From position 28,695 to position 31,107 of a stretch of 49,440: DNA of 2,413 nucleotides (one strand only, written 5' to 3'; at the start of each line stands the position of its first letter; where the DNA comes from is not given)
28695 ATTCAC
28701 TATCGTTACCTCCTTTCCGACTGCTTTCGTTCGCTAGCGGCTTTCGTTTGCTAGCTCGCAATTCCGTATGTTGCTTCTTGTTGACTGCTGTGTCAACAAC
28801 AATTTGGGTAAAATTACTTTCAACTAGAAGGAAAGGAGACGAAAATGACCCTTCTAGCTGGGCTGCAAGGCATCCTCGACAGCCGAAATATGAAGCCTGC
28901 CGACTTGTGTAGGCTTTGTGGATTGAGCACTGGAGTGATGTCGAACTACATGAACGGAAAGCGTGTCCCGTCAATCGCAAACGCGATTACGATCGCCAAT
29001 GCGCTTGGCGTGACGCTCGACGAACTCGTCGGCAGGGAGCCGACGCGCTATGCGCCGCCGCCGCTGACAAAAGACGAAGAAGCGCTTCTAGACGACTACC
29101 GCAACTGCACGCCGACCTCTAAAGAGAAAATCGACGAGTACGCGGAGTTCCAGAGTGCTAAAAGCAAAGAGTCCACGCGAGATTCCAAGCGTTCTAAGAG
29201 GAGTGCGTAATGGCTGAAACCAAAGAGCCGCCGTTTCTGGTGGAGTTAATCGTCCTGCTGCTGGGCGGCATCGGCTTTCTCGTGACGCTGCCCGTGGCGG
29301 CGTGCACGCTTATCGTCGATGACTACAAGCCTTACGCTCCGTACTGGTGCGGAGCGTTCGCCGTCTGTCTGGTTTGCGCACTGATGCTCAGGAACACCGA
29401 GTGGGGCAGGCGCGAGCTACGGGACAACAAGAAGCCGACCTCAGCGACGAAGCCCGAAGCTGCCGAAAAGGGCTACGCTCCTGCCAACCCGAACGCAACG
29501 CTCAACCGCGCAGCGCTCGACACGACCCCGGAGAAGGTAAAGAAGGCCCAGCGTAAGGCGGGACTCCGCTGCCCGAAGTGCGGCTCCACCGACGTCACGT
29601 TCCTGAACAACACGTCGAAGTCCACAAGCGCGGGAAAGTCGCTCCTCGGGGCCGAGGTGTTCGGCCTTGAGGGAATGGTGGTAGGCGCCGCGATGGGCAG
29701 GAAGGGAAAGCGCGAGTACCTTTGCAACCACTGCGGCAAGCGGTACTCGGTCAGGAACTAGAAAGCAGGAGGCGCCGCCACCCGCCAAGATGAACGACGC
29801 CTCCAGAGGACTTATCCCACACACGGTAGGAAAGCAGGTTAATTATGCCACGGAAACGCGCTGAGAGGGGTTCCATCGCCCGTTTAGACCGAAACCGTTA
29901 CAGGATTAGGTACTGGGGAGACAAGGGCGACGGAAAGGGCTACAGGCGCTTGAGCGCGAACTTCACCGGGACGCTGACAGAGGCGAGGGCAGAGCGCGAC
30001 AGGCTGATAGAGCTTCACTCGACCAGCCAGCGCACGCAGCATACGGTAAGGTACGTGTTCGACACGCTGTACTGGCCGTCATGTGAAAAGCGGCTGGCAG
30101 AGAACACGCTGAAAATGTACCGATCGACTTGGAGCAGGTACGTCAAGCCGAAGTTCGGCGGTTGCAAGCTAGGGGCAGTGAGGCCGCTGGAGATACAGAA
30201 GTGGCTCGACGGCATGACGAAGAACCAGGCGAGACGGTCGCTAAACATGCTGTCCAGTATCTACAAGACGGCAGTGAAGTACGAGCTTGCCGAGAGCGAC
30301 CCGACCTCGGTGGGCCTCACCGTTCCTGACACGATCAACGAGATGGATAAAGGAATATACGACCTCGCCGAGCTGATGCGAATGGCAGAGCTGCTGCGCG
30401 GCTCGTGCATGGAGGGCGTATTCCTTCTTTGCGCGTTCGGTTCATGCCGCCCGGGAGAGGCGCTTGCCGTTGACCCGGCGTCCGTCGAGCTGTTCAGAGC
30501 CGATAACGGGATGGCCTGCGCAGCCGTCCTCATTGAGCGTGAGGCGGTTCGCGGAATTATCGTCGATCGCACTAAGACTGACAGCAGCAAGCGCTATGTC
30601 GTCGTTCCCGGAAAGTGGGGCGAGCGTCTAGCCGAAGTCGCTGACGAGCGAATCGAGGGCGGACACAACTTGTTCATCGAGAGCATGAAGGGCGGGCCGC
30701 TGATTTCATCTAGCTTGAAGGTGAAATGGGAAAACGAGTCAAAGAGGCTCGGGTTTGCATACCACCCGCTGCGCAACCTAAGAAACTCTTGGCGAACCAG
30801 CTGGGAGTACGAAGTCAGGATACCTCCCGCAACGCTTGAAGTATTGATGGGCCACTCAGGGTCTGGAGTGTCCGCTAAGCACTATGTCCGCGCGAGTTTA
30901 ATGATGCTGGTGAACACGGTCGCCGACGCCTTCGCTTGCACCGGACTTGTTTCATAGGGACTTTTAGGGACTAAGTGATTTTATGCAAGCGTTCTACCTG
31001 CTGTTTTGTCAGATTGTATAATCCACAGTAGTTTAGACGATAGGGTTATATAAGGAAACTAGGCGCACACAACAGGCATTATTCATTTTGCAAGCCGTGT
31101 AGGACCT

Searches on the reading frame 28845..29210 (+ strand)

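Call 23: search_protein_families(library=pfam, proteins=[window:28845-29210:+], max_evalue=0.01)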
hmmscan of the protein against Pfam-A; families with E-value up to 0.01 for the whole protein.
window:28845-29210:+ (121 aa): 4 families
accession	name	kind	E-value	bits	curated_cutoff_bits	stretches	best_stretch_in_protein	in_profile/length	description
PF13443.12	HTH_26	-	2.3e-09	37.8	22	1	7-66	2-62/63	Cro/C1-type HTH DNA-binding domain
PF01381.28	HTH_3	-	5.7e-09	36.3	23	1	11-61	5-55/55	Helix-turn-helix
PF13560.12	HTH_31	-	9.1e-06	26.3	27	1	14-61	13-61/64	Helix-turn-helix domain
PF12844.13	HTH_19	-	0.0022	18.3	30.2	1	23-62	20-59/64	Helix-turn-helix domain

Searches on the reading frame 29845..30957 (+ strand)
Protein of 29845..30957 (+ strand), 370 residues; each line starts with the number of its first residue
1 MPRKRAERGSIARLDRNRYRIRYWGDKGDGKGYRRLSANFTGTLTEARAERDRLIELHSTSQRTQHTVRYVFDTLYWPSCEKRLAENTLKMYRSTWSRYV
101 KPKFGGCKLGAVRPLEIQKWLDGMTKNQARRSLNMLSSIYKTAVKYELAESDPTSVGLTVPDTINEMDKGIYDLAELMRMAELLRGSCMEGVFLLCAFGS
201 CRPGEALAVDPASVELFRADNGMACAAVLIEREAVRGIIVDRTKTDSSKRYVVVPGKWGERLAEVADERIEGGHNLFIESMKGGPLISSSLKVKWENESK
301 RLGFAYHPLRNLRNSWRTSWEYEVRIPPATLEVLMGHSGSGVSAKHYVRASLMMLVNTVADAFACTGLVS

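Call 11: search_protein_families(library=phrogs, proteins=[window:29845-30957:+])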
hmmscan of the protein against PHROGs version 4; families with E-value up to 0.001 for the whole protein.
window:29845-30957:+ (370 aa): 1 family
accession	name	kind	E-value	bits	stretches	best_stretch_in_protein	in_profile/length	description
phrog_1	-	integration and excision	6.8e-32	112.5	1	15-355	120-440/611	integrase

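Call 40: find_encoding_contigs(protein=window:29845-30957:+, flank=10000, max_places=8)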
Protein window:29845-30957:+ (370 aa): 7 contigs read that carry it; 2 places shown.
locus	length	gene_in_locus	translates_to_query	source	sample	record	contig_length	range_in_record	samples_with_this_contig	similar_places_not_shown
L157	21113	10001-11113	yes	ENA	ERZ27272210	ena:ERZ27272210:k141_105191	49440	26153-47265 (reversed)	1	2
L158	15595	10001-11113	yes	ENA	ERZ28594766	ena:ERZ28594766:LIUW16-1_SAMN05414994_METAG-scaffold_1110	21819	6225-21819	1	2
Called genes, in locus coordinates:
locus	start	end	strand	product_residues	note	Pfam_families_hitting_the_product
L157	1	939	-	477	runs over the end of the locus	PF00145:DNA_methylase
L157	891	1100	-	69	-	-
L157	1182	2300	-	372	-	PF01139:RtcB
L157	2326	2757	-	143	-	PF00692:dUTPase, PF22769:DCD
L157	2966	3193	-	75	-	-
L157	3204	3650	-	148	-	PF00436:SSB, PF01336:tRNA_anti-codon (faint)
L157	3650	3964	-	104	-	PF00416:Ribosomal_S13 (weak), PF22525:H2TH_5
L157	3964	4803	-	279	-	PF03837:RecT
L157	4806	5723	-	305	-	PF09588:YqaJ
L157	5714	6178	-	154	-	PF05866:RusA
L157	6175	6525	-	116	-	-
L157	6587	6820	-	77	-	-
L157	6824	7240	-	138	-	-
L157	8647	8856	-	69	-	PF01381:HTH_3 (faint)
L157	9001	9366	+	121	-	PF01381:HTH_3, PF13443:HTH_26, PF13560:HTH_31 (weak)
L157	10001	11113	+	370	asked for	PF14659:Phage_int_SAM_3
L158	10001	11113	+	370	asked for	PF14659:Phage_int_SAM_3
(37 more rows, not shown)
